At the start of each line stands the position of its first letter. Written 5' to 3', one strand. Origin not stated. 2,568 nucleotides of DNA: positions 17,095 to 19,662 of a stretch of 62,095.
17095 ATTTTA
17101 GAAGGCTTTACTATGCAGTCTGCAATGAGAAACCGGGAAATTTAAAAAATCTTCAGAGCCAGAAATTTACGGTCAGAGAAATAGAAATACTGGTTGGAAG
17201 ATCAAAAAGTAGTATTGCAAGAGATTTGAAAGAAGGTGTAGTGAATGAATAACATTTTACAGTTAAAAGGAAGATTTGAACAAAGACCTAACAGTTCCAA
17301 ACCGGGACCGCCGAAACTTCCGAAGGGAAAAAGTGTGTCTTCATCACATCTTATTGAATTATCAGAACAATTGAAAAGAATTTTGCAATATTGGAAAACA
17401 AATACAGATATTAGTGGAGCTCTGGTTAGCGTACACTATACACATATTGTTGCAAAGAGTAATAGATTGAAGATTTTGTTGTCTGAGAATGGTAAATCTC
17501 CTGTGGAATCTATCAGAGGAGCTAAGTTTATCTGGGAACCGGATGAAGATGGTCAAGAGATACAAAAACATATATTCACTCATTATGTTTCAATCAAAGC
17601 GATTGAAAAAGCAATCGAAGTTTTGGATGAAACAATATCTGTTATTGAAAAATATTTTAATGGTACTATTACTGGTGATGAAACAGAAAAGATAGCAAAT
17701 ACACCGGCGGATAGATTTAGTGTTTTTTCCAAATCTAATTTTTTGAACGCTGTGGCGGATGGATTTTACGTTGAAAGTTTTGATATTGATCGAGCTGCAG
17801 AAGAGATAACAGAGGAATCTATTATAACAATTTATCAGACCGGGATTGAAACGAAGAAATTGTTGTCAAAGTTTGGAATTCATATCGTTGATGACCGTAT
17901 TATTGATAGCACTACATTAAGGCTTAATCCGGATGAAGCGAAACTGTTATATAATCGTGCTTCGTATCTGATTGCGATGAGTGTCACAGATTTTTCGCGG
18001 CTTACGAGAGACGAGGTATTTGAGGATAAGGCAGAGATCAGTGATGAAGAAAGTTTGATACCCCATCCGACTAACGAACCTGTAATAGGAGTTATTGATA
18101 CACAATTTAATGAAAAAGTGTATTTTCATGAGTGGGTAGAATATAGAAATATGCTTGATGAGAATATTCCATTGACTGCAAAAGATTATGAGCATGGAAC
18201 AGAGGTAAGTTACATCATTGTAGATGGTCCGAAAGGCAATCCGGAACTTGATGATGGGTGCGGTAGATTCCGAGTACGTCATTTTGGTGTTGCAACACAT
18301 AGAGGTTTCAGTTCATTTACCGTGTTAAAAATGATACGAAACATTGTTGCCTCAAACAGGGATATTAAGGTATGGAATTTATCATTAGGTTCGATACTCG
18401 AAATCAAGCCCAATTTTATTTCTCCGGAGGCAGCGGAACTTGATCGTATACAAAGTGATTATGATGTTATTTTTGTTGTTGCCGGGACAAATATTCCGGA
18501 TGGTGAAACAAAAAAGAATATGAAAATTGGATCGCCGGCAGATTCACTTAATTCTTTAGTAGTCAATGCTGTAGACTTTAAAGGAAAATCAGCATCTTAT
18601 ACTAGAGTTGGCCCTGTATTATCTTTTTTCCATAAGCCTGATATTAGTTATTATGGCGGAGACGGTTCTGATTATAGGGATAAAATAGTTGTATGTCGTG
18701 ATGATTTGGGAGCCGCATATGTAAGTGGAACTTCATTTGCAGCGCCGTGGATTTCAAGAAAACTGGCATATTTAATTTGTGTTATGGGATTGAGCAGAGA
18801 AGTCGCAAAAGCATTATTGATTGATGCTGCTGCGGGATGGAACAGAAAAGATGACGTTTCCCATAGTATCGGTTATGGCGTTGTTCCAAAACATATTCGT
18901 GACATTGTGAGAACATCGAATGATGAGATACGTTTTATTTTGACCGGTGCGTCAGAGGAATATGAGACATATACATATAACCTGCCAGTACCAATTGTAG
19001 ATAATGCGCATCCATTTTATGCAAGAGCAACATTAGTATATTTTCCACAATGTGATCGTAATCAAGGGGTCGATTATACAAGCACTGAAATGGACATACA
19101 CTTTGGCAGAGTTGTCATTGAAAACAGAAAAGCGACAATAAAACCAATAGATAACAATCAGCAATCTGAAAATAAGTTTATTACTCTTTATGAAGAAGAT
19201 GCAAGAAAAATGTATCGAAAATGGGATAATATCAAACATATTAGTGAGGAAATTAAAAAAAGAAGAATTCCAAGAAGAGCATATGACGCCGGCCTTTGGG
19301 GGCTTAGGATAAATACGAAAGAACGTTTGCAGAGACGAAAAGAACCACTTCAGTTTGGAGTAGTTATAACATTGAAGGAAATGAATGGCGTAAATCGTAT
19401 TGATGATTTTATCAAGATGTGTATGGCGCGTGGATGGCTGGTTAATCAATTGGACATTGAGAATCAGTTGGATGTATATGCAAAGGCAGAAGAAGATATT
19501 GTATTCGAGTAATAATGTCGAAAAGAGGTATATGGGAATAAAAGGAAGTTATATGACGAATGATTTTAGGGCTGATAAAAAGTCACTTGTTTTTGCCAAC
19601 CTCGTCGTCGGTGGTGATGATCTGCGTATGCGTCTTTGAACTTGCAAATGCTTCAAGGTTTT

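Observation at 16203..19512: AAA+ ATPase + cytoplasmic S8 subtilase operon (IetAS-like); mechanism unknown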

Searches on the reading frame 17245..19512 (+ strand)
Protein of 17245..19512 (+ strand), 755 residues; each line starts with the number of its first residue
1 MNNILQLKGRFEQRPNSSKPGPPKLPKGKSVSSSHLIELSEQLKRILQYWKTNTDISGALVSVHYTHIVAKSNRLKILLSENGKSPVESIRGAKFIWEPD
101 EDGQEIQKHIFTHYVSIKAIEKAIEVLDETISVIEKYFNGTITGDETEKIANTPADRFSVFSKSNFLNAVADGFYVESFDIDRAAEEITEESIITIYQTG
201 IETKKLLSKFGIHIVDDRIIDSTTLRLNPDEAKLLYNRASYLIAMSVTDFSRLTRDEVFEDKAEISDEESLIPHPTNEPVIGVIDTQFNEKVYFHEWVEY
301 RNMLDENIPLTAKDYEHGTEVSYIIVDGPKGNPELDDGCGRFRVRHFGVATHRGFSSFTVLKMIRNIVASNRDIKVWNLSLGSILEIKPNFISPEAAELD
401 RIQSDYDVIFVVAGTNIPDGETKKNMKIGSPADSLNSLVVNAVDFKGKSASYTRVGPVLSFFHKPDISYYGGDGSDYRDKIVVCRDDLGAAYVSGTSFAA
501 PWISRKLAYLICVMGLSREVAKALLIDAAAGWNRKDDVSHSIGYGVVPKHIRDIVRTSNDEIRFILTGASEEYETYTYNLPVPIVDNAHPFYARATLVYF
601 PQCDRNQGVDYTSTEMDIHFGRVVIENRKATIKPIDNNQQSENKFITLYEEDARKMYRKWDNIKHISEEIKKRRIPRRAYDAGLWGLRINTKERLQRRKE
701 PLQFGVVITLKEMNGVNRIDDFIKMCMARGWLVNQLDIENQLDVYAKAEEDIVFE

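Call 3: search_protein_families(library=pfam, proteins=[window:17245-19509:+], max_evalue=0.01)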
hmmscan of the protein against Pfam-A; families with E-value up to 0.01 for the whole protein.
window:17245-19509:+ (755 aa): 1 family
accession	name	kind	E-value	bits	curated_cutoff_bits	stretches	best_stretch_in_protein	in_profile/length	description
PF00082.27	Peptidase_S8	-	2.2e-29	103.1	21.8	1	277-545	2-288/288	Subtilase family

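Call 4: search_protein_families(library=padloc, proteins=[window:17245-19509:+], max_evalue=0.01)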
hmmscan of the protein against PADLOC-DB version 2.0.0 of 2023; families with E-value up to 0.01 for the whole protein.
window:17245-19509:+ (755 aa): 9 families
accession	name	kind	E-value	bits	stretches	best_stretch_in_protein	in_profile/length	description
PDLC02197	IetS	-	1.1e-62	210.4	1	38-743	41-748/749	-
PDLC02201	IetS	-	1.9e-45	153.4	1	274-662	250-665/781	-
PDLC02199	IetS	-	1e-41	141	1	262-719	296-798/826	-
PDLC02202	IetS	-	5.6e-29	98.9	1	270-714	288-746/780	-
PDLC02200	IetS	-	3.3e-25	86.4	1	277-743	268-775/780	-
PDLC04233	IetS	-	8.1e-10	35.4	1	369-419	411-461/855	-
PDLC04234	IetS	-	6.1e-05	19.4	1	369-421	413-464/656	-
PDLC03014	subtilase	-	0.00025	18.7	1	281-545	176-389/391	-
PDLC02198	IetS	-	0.00075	15.5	0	359-418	341-400/795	-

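Call 5: search_protein_families(library=ncbifam, proteins=[window:17245-19509:+], max_evalue=0.01)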
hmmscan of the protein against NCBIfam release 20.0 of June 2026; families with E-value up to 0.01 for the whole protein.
window:17245-19509:+ (755 aa): 2 families
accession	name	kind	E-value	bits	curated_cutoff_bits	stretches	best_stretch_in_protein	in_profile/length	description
NF042956.1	IteS_antiphage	equivalog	3.5e-45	154.5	900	1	263-739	241-744/747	S8 family anti-phage peptidase IteS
TIGR03921.1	T7SS_mycosin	equivalog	1.6e-05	24.2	278.75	1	368-508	110-241/353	type VII secretion-associated serine protease mycosin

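Call 15: find_homologous_proteins(query=window:17245-19509:+, max_evalue=0.00001)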
Query window:17245-19509:+ (755 aa): 7620 proteins with E <= 0.00001 among 8000 candidates; the best 120 are listed.
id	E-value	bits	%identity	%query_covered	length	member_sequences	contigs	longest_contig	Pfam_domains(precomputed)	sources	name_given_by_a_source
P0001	0.0e+0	1720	100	100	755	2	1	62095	PF00082.28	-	-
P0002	0.0e+0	1719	100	100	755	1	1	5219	PF00082.28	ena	-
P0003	0.0e+0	1602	92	100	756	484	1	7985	PF00082.28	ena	-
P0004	0.0e+0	1599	92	100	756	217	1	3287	PF00082.28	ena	-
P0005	0.0e+0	1597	92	100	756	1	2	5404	PF00082.28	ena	-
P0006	0.0e+0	1595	92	100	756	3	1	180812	PF00082.28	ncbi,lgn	ncbi:S8 family peptidase [Lachnospiraceae bacterium 48-42]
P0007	0.0e+0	1593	92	100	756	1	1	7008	PF00082.28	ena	-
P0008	0.0e+0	1593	92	100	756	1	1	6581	PF00082.28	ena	-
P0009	0.0e+0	1592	92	100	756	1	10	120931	PF00082.28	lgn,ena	-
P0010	0.0e+0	1590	92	100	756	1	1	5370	PF00082.28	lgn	-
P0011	0.0e+0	1589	92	100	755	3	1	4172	PF00082.28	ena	-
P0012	0.0e+0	1587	92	100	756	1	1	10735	PF00082.28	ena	-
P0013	0.0e+0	1587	92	100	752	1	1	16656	PF00082.28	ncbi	-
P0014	0.0e+0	1586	92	100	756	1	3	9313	PF00082.28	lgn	-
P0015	0.0e+0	1585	91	100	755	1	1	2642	PF00082.28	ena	-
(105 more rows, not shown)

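Call 21: find_encoding_contigs(protein=P0006, flank=10000, max_places=4)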
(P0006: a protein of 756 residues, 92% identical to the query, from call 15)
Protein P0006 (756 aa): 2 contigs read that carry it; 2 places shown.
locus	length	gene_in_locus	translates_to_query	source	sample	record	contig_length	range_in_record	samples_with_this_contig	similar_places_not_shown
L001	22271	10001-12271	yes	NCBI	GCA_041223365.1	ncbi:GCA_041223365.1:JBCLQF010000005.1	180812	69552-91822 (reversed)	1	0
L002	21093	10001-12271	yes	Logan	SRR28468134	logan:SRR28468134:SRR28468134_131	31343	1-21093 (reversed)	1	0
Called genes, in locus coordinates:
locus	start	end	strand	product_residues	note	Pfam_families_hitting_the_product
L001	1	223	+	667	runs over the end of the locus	PF13802:Gal_mutarotas_2, PF01055:Glyco_hydro_31_2nd, PF21365:Glyco_hydro_31_3rd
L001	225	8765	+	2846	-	PF16990:CBM_35 (faint), PF07523:Big_3, PF21764:Invasin_D4 (faint), PF07523:Big_3, PF07554:FIVAR, PF02368:Big_2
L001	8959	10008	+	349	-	PF00004:AAA, PF07728:AAA_5 (weak)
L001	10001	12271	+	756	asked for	PF00082:Peptidase_S8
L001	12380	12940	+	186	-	-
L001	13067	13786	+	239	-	PF00072:Response_reg, PF04397:LytTR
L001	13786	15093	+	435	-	PF02518:HATPase_c (faint), PF14501:HATPase_c_5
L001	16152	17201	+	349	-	-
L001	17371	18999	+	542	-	PF09820:AAA-ATPase_like, PF14516:AAA_35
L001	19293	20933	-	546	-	PF09820:AAA-ATPase_like, PF08011:PDDEXK_9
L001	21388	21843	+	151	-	-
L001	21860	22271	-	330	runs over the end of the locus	PF12762:DDE_Tnp_IS1595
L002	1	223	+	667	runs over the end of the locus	PF13802:Gal_mutarotas_2, PF01055:Glyco_hydro_31_2nd, PF21365:Glyco_hydro_31_3rd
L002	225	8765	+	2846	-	PF16990:CBM_35 (faint), PF07523:Big_3, PF21764:Invasin_D4 (faint), PF07523:Big_3, PF07554:FIVAR, PF02368:Big_2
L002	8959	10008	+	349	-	PF00004:AAA, PF07728:AAA_5 (weak)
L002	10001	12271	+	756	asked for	PF00082:Peptidase_S8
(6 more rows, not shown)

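Call 22: search_solved_structures(query=window:17245-19509:+, max_evalue=0.01)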
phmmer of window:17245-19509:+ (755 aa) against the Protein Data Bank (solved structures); distinct sequences matched with E-value up to 0.01: 0.

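Call 27: search_dna_similar(query=window:17245-19509:+, collection=plasmids, mode=protein, max_rows=30, rows=spread)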
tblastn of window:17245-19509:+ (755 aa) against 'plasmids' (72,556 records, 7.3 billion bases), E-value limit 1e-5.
Records with a match: 66; places in all: 66; records where one place covers at least 80% of the query: 18.
Best place of each record, by identity: <60% 66.
By first word of the organism name: Clostridium 13; Enterococcus 10; Bradyrhizobium 4; Streptomyces 3; Xanthomonas 3; Macrococcoides 2; Agrobacterium 2; Hymenobacter 2; Rhizobium 2; Acinetobacter 2; and 22 more.
By predicted mobility (MOB-suite, as given by PLSDB): non-mobilizable 24; mobilizable 22; conjugative 20.
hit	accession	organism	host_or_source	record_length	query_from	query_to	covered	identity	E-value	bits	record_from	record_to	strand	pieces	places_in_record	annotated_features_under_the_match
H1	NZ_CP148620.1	Clostridium perfringens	-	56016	1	755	100%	54.0%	0e+0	782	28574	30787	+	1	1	S8 family peptidase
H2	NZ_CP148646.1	Clostridium perfringens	-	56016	1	755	100%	54.0%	0e+0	782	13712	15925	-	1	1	S8 family peptidase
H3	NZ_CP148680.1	Clostridium perfringens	Mammal,single cell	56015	1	755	100%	54.0%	0e+0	782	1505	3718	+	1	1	S8 family peptidase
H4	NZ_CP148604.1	Clostridium perfringens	-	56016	1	755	100%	54.0%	0e+0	782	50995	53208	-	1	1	S8 family peptidase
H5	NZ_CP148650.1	Clostridium perfringens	Homo sapiens,single cell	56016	1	755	100%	54.0%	0e+0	782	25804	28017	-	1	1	S8 family peptidase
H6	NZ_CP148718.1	Clostridium perfringens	Dog,single cell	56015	1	755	100%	54.0%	0e+0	781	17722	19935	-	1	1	S8 family peptidase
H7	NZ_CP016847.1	Carnobacterium maltaromaticum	cell culture,poultry meat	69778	2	755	100%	47.1%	0e+0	622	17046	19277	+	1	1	S8 family peptidase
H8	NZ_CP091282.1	Macrococcoides canis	cultured bacterial source,environment ...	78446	1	755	100%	43.0%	7e-175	564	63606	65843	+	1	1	S8 family peptidase | ATP-binding protein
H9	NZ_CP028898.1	Dongshaea marina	bacteria cell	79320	234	737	67%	23.1%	3e-16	91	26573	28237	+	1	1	iteS: S8 family anti-phage peptidase IteS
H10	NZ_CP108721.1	Streptomyces sp. NBC_00998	-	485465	265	681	55%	26.7%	5e-13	81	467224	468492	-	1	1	S8 family peptidase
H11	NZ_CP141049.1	Microvirga lotononidis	-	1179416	272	721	60%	24.5%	4e-9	68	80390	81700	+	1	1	none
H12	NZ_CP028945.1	Vibrio sp. dhg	single cell,ocean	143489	277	717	58%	24.3%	1e-16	93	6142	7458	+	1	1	S8 family peptidase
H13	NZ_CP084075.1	Fusobacterium vincentii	-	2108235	264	657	52%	26.2%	2e-11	76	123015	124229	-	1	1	none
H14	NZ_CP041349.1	Komagataeibacter xylinus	Ziziphus mauritiana Lam,cell ...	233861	278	711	57%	23.0%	6e-12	77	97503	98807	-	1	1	S8 family peptidase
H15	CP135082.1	Agrobacterium pusense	Single cell,Heavy rainforest soil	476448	372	724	47%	27.2%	3e-13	81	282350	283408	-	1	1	record has no annotation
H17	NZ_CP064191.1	Rhizobium sp. 007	Onobrychis viciifolia,cell culture,root ...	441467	378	724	46%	27.1%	5e-12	78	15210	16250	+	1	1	S8 family peptidase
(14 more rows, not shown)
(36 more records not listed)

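Call 28: search_protein_representatives(protein=window:17245-19509:+)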
Query: 755 residues. Proteins with E-value up to 0.001 (for the whole library): 1598; up to 1e-10: 924; up to 1e-30: 291. The best 150 are listed.
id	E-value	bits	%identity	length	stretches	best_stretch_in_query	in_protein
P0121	0.0e+00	1084.6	65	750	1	1-754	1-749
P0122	6.8e-239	811.4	52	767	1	1-754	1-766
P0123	1.6e-229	780.5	51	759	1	1-755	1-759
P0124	4.0e-224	762.6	50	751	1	1-752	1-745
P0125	6.8e-224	761.8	49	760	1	1-754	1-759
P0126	4.7e-221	752.4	49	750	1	2-755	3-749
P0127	8.2e-221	751.6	49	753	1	1-755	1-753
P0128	8.8e-220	748.2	48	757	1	1-755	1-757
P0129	1.6e-215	734.2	49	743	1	2-754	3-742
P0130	1.5e-214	731.0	48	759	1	1-753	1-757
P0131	5.7e-213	725.7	49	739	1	1-755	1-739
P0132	1.5e-211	721.0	49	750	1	1-755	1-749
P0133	2.5e-209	713.7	49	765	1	1-755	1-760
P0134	6.2e-209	712.4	46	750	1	2-754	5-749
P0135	1.4e-206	704.6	46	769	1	2-755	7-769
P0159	8.1e-192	655.8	46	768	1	1-752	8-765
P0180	1.9e-182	624.8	45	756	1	1-755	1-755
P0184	5.3e-180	616.7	46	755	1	1-752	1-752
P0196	4.3e-171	587.3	42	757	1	1-755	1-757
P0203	8.5e-163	559.8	44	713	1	1-755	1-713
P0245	2.5e-128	445.9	37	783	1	2-754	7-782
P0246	4.0e-127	441.9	39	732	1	24-735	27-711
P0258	2.1e-111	389.9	36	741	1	27-749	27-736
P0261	2.4e-109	383.1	37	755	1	56-751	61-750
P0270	9.8e-96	338.1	38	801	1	33-746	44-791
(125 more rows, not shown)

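Call 30: search_solved_structures(query=A1, max_evalue=1, show_alignments=2)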
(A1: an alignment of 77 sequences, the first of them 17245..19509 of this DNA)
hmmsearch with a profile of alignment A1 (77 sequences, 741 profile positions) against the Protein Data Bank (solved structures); distinct sequences matched with E-value up to 1: 83 (the best 60 are shown).
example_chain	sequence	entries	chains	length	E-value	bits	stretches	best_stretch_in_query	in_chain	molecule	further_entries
9ues_B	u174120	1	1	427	1.2e-13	53.3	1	270-535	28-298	Subtilisin-like serine protease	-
3afg_A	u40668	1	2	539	2.7e-13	52.1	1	263-535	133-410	Subtilisin-like serine protease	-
8gko_C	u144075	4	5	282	8e-05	24.1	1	399-504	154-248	Alkaline protease 1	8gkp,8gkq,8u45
1a2q_A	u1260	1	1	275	8.8e-05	24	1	294-496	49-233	SUBTILISIN BPN'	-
1aqn_A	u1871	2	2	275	9.3e-05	23.9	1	346-497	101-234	SUBTILISIN 8324 | SUBTILISIN BPN'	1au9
1ak9_A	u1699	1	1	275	9.7e-05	23.9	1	346-497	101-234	SUBTILISIN 8321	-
1s01_A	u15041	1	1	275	0.00012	23.6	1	347-497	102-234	Subtilisin BPN'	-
3lxu_X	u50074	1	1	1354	0.00012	23.6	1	307-502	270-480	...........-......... 2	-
1sbh_A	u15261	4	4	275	0.00014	23.3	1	347-495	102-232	SUBTILISIN 8397+1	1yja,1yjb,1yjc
1sbi_A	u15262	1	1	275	0.00016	23.2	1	347-496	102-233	SUBTILISIN 8397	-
8uwc_A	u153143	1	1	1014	0.00016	23.1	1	274-502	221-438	Membrane-bound transcription factor site-1 protease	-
8uw8_A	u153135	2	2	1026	0.00016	23.1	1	274-502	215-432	Membrane-bound transcription factor site-1 protease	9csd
4h6w_A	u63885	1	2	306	0.0005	21.5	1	292-503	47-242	N-terminal cyanobactin protease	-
1sbt_A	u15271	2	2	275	0.00056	21.3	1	275-495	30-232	SUBTILISIN BPN' | SUBTILISIN NOVO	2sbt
1bh6_A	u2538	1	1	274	0.0008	20.8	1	390-498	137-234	SUBTILISIN DY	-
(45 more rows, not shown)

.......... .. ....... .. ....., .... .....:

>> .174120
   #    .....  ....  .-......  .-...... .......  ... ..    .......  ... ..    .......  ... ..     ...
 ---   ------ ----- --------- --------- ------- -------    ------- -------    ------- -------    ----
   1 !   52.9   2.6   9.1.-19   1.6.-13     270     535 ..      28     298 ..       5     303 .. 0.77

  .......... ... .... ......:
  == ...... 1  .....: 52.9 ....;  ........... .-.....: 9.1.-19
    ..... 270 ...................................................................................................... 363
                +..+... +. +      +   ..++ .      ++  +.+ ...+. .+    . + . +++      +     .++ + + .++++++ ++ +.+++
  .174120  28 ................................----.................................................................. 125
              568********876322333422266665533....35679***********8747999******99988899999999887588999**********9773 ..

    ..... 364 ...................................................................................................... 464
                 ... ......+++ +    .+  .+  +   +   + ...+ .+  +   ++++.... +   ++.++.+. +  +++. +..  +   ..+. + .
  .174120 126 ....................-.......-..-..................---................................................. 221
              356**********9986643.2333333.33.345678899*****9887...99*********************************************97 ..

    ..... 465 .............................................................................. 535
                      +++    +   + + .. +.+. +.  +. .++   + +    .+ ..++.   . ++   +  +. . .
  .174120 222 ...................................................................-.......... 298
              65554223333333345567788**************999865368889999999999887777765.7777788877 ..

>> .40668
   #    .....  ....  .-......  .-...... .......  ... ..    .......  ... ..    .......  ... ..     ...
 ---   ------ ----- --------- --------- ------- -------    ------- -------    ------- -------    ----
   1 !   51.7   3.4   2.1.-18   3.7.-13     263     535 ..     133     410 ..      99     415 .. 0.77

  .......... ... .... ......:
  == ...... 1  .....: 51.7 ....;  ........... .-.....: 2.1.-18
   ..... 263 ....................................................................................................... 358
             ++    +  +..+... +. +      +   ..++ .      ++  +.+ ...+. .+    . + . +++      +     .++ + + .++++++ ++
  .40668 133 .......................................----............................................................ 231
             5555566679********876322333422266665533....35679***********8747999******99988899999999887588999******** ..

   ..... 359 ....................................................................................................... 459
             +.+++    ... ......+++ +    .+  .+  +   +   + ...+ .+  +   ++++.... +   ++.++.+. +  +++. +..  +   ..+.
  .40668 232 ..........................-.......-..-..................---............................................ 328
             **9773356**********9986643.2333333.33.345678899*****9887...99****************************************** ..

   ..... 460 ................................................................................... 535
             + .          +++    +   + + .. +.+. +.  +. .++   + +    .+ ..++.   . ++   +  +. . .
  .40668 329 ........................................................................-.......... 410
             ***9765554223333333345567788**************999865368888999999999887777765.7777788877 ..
